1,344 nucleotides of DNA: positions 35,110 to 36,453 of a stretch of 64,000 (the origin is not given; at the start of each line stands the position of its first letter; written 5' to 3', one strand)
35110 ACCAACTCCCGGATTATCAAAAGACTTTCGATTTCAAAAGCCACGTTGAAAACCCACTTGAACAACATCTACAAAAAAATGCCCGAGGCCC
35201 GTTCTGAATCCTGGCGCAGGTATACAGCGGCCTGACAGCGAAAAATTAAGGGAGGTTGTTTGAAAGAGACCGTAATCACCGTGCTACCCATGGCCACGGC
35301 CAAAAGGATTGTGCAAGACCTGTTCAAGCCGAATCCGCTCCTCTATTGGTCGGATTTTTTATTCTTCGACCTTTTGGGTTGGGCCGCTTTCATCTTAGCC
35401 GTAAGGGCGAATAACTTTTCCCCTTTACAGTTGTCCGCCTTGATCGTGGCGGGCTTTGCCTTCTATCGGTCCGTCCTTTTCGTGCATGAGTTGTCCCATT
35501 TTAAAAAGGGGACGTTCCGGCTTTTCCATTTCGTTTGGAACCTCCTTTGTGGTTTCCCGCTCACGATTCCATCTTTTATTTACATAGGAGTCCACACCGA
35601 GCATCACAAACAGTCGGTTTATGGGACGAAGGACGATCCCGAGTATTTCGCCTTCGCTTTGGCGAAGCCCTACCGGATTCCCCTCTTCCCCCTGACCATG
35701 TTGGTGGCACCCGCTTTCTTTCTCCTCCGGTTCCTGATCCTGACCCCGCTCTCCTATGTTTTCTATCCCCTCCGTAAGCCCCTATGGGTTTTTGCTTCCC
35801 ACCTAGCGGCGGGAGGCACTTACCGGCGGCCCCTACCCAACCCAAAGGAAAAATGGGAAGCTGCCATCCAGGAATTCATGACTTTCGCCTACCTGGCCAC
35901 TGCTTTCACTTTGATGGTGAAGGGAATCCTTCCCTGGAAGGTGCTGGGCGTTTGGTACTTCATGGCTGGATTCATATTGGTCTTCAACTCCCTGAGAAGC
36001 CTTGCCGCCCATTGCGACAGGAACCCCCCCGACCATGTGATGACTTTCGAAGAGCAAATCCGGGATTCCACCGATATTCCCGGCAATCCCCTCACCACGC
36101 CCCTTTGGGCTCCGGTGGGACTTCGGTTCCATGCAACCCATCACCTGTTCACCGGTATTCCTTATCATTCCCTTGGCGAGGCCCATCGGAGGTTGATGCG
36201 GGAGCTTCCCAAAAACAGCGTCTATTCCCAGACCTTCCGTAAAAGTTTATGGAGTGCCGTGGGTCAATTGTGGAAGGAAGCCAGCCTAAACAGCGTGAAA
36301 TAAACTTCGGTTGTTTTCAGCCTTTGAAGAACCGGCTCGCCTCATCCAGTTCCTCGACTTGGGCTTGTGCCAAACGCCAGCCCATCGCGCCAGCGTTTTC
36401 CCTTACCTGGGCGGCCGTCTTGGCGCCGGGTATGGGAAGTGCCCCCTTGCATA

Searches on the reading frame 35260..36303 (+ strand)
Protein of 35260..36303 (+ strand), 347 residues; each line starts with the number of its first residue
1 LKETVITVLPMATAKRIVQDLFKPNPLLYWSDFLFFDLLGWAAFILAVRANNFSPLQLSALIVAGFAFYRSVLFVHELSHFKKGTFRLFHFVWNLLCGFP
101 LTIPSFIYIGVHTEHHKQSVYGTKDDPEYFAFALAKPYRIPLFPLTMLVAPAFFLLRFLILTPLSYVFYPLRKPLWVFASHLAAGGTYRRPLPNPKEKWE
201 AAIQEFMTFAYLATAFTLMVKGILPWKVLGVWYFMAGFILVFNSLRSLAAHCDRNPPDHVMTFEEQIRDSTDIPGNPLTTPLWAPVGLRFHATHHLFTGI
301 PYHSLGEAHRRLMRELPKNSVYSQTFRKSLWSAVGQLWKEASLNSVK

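Call 69: search_protein_families(library=pfam, proteins=[window:35260-36303:+], max_evalue=0.0001)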
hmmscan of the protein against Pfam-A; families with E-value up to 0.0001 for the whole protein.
window:35260-36303:+ (347 aa): 1 family
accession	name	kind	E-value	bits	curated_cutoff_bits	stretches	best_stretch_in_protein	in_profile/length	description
PF00487.30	FA_desaturase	-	8.8e-27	94.9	29.7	1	58-321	7-247/253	Fatty acid desaturase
